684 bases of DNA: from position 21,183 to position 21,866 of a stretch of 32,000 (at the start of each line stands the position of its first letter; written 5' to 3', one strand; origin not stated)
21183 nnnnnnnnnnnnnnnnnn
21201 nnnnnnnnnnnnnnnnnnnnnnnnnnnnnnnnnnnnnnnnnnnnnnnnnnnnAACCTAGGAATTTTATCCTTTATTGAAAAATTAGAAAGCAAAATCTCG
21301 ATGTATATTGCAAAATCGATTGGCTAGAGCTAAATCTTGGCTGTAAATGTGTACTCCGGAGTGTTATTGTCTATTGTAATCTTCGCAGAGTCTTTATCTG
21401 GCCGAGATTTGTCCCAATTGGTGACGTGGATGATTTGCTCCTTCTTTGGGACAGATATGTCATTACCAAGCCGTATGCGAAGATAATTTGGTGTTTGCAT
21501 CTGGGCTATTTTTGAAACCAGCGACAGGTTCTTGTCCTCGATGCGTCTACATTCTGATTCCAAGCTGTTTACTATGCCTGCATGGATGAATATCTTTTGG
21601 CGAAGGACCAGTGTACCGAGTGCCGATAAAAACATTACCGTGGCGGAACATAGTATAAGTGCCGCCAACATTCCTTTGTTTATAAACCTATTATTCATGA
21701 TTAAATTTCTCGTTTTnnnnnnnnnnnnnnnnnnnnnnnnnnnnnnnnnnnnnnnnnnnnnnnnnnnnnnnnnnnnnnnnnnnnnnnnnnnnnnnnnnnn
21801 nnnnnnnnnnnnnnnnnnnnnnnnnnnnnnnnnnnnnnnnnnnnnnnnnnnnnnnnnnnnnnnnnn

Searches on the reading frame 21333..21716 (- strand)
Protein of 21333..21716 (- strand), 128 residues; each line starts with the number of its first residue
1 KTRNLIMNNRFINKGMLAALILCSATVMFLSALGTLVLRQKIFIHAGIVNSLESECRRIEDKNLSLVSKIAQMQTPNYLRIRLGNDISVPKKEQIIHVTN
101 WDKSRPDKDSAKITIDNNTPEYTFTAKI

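Call 76: search_protein_families(library=pfam, proteins=[window:21333-21716:-], max_evalue=1)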
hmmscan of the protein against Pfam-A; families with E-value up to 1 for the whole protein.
window:21333-21716:- (128 aa): 1 family
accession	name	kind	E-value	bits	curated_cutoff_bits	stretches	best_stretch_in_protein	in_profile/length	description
PF04573.17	SPC22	-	0.22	11.4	25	1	93-125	99-131/173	Signal peptidase subunit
